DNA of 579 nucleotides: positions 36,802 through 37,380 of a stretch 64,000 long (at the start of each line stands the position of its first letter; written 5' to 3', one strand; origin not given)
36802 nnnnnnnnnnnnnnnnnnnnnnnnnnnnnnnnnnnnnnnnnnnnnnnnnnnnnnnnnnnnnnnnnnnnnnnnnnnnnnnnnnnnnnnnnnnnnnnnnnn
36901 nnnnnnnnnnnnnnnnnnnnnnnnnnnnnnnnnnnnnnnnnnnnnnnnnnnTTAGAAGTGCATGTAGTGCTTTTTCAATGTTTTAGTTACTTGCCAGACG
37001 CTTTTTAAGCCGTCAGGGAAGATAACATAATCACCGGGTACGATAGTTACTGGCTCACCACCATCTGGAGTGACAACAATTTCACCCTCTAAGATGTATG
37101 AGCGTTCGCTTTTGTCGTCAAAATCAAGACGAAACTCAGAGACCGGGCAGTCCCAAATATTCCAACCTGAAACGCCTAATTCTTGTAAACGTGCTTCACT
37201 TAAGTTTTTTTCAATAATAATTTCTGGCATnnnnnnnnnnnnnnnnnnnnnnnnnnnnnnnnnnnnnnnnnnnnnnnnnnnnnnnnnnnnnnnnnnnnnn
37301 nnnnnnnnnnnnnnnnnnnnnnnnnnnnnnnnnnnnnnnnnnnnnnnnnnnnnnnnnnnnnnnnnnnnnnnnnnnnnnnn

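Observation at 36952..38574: Cupin gene and AAA+/PD-(D/E)xK (DUF4143) ATPase immediately upstream of the retron: a possible defence-island companion or separate module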

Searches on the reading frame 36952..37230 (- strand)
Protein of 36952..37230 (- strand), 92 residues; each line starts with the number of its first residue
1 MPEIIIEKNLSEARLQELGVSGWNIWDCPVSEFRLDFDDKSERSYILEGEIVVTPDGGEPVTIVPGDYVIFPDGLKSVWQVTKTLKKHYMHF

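Call 3: search_protein_families(library=pfam, proteins=[window:36952-37230:-], max_evalue=0.01)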
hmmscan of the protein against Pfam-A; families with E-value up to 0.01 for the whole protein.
window:36952-37230:- (92 aa): 3 families
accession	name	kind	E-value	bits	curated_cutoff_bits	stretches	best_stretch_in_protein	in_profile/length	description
PF05899.18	Cupin_3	-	9.3e-24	83.4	23.5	1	16-89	2-74/74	EutQ-like cupin domain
PF07883.17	Cupin_2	-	1.6e-06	28.1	27.2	1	42-75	20-52/70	Cupin domain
PF12852.13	Cupin_6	-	0.0029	17.8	26.7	1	35-76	28-71/183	Cupin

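Call 4: search_protein_families(library=padloc, proteins=[window:36952-37230:-], max_evalue=0.01)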
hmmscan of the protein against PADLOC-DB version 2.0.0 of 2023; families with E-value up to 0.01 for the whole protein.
window:36952-37230:- (92 aa): 0 families

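Call 5: search_protein_families(library=ncbifam, proteins=[window:36952-37230:-], max_evalue=0.01)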
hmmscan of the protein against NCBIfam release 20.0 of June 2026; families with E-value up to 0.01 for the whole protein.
window:36952-37230:- (92 aa): 0 families

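Call 11: find_encoding_contigs(protein=window:36952-37230:-, flank=10000, max_places=10)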
Protein window:36952-37230:- (92 aa): 2 contigs read that carry it; 2 places shown.
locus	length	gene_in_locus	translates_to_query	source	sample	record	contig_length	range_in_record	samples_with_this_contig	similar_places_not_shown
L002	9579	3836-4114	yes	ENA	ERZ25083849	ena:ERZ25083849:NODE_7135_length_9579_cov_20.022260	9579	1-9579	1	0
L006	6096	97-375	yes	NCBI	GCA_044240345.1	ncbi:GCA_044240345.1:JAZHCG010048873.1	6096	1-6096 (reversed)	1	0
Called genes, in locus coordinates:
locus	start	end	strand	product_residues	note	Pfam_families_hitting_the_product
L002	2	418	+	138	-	?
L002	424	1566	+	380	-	PF01370:Epimerase (faint), PF03435:Sacchrp_dh_NADP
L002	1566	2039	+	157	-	PF10027:DUF2269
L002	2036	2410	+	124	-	PF13781:DoxX_3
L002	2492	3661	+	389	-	PF13173:AAA_14, PF13635:DUF4143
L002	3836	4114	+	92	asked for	PF05899:Cupin_3, PF07883:Cupin_2 (weak)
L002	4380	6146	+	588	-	PF00078:RVT_1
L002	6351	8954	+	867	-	PF11791:Aconitase_B_N, PF06434:Aconitase_2_N, PF00330:Aconitase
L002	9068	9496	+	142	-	PF03748:FliL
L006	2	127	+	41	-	?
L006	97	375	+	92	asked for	PF05899:Cupin_3, PF07883:Cupin_2 (weak)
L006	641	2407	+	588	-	PF00078:RVT_1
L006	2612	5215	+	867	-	PF11791:Aconitase_B_N, PF06434:Aconitase_2_N, PF00330:Aconitase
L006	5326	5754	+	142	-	PF03748:FliL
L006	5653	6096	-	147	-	?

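Call 18: find_homologous_proteins(query=window:36952-37230:-, max_evalue=0.00001)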
Query window:36952-37230:- (92 aa): 70 proteins with E <= 0.00001 among 70 candidates.
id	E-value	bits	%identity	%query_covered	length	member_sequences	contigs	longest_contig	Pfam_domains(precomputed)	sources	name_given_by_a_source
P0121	2.9e-56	206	99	100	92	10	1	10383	PF07883.18,PF05899.19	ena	-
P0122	4.2e-55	202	96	100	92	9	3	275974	PF07883.18,PF05899.19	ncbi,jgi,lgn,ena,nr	ncbi:MAG: cupin [Methylophaga sp.]|nr:MAG: cupin [Methylophaga sp.]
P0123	2.0e-52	193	92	100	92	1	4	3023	PF07883.18,PF05899.19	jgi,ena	-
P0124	3.8e-52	192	91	100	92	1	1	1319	PF07883.18,PF05899.19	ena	-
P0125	1.9e-51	190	88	100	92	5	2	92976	PF07883.18,PF05899.19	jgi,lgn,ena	jgi:uncharacterized cupin superfamily protein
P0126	2.8e-51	190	91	100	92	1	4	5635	PF07883.18,PF05899.19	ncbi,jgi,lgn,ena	-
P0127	3.9e-51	189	90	100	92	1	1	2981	PF05899.19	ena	-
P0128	1.2e-50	188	89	100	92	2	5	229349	PF07883.18,PF05899.19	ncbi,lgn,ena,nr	ncbi:MAG: cupin domain-containing protein [Piscirickettsiaceae bacterium]|nr:cupin domain-containing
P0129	1.4e-50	187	90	100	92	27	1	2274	PF07883.18,PF05899.19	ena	-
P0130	1.5e-50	187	90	100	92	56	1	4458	PF07883.18,PF05899.19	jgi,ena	-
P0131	2.2e-49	184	86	100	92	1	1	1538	PF07883.18,PF05899.19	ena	-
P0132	1.1e-48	181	84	100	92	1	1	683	PF07883.18,PF05899.19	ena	-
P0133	2.2e-48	180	85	100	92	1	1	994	PF07883.18,PF05899.19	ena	-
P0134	2.6e-48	180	85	100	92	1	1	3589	PF07883.18,PF05899.19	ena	-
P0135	7.8e-45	169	81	99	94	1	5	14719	PF07883.18,PF05899.19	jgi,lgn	-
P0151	4.1e-41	157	79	99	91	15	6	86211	PF07883.18,PF05899.19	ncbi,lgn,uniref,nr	ncbi:cupin domain-containing protein [Methylophaga sulfidovorans]|uniref:(S)-ureidoglycine aminohydr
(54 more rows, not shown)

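Call 19: find_encoding_contigs(protein=P0122, flank=8000, max_places=3)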
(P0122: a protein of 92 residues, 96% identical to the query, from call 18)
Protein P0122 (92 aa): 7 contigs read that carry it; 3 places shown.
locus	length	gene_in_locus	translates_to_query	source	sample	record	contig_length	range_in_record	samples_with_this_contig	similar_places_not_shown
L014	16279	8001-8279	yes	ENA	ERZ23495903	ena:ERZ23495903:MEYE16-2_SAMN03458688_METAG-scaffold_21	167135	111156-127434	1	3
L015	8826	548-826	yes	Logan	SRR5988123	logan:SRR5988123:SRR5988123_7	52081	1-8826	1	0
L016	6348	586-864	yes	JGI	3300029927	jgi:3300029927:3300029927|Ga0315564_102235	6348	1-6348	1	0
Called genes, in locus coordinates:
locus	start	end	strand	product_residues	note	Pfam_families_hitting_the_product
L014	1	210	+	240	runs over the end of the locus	PF00106:adh_short, PF01370:Epimerase (faint), PF13561:adh_short_C2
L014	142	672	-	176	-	PF01288:HPPK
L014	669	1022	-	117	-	PF02152:FolB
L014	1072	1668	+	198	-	PF02660:G3P_acyltransf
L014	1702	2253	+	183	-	PF09831:DUF2058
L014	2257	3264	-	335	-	PF00814:TsaD, PF22521:HypF_C_2 (weak)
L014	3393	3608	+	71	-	PF01165:Ribosomal_S21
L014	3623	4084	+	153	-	PF09424:YqeY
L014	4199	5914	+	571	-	PF01807:Zn_ribbon_DnaG, PF08275:DNAG_N, PF01751:Toprim, PF13155:Toprim_2, PF13362:Toprim_3 (weak), PF13662:Toprim_4, PF10410:DnaB_bind, PF08278:DnaG_DnaB_bind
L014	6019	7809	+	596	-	PF03979:Sigma70_r1_1, PF00140:Sigma70_r1_2, PF04546:Sigma70_ner, PF04542:Sigma70_r2, PF04539:Sigma70_r3, PF04545:Sigma70_r4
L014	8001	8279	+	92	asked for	PF05899:Cupin_3, PF07883:Cupin_2 (weak)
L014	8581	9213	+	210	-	-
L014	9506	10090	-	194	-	PF04264:YceI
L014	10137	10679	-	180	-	PF01292:Ni_hydr_CYTB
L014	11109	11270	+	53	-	-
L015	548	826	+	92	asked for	PF05899:Cupin_3, PF07883:Cupin_2 (weak)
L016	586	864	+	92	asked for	PF05899:Cupin_3, PF07883:Cupin_2 (weak)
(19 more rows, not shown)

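Call 20: find_encoding_contigs(protein=P0128, flank=8000, max_places=3)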
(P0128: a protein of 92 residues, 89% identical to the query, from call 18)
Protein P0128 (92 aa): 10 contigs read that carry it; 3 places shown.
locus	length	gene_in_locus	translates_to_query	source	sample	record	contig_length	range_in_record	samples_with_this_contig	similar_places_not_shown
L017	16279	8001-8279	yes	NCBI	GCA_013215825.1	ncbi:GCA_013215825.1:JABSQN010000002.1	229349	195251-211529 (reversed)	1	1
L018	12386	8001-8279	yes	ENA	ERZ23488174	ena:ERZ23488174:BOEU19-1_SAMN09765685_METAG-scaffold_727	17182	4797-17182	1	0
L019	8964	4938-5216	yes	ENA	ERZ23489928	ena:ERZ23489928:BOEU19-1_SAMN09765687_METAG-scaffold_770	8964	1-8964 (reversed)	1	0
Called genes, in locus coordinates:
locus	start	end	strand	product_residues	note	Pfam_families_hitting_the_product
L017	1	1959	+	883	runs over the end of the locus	PF17900:Peptidase_M1_N, PF01433:Peptidase_M1, PF11940:DUF3458, PF17432:DUF3458_C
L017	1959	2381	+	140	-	PF01230:HIT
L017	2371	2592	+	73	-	PF11197:DUF2835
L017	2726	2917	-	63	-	PF06945:DUF1289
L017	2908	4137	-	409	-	PF13692:Glyco_trans_1_4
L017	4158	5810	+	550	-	PF00849:PseudoU_synth_2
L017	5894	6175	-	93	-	PF13616:Rotamase_3, PF00639:Rotamase, PF13145:Rotamase_2 (weak)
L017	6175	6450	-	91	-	PF00403:HMA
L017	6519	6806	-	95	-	PF22277:EncFtn-like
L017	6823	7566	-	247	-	PF02129:Peptidase_S15 (weak), PF01738:DLH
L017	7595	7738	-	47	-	PF11661:DUF2986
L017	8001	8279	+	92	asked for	PF05899:Cupin_3, PF07883:Cupin_2 (weak)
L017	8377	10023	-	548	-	PF28550:DUF8436, PF07992:Pyr_redox_2 (faint), PF03486:HI0933_like (weak), PF01266:DAO (faint), PF21688:FAD-depend_C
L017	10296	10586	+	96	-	PF11342:DUF3144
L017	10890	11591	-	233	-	PF13847:Methyltransf_31, PF08241:Methyltransf_11, PF08242:Methyltransf_12 (weak), PF13649:Methyltransf_25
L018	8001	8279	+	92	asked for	PF05899:Cupin_3, PF07883:Cupin_2 (weak)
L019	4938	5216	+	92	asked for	PF05899:Cupin_3, PF07883:Cupin_2 (weak)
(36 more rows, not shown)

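Call 21: find_encoding_contigs(protein=P0151, flank=8000, max_places=3)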
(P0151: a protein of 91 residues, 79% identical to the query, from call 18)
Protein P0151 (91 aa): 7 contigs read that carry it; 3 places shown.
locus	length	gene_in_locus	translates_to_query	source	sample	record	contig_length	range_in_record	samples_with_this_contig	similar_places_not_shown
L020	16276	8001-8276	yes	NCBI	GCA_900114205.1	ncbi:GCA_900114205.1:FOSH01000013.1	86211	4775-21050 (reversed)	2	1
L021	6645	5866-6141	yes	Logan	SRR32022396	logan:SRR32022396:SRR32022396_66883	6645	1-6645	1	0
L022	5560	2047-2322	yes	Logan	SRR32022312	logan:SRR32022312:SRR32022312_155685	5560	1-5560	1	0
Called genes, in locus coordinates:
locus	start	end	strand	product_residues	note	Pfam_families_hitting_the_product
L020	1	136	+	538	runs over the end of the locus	PF02203:TarH (weak), PF00672:HAMP, PF00015:MCPsignal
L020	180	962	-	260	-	PF02582:DUF155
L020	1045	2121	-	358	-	PF08240:ADH_N, PF16912:Glu_dehyd_C (weak), PF00107:ADH_zinc_N, PF13602:ADH_zinc_N_2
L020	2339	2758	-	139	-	PF00196:GerE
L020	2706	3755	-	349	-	-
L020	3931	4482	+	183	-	-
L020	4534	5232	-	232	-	PF00912:Transgly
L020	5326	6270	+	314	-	PF03547:Mem_trans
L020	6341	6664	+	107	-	-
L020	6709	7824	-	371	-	PF01966:HD, PF13487:HD_5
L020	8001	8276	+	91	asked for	PF05899:Cupin_3, PF07883:Cupin_2 (weak)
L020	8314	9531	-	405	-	PF00871:Acetate_kinase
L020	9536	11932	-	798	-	PF09364:XFP_N, PF03894:XFP, PF09363:XFP_C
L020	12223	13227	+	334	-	PF01590:GAF, PF13185:GAF_2 (weak), PF00990:GGDEF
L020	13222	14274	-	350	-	PF11279:DUF3080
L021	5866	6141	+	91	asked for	PF05899:Cupin_3, PF07883:Cupin_2 (weak)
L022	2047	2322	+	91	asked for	PF05899:Cupin_3, PF07883:Cupin_2 (weak)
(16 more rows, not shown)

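Call 81: search_solved_structures(query=window:36952-37230:-, max_evalue=0.01)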
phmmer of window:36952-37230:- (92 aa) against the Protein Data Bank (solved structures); distinct sequences matched with E-value up to 0.01: 10.
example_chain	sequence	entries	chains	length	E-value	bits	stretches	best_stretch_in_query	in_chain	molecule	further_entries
1lkn_A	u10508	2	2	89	5.6e-17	65.2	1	3-91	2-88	hypothetical protein tm1112 | uncharacterized protein TM1112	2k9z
1o5u_A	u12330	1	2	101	7.3e-17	64.8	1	3-91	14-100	novel Thermotoga maritima enzyme TM1112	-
8r5o_T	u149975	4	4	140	2.4e-08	37.5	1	4-76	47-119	PTAC18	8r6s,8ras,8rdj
8qma_R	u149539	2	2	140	4.8e-08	36.5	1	4-76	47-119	PTAC18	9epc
8w9z_P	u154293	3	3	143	3.6e-07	33.7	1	4-75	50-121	PAP13(pTAC18)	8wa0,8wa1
8xzv_Q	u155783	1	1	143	8.2e-07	32.6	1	4-76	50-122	pTAC18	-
3bcw_A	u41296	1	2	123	0.00013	25.6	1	24-90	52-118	Uncharacterized protein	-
1y3t_A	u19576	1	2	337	0.0034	21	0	39-78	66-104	Hypothetical protein yxaG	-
2h0v_A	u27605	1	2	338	0.0035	21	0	39-78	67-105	Quercetin 2,3-dioxygenase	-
8hfb_A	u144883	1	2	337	0.0052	20.4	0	39-78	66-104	Quercetin 2,3-dioxygenase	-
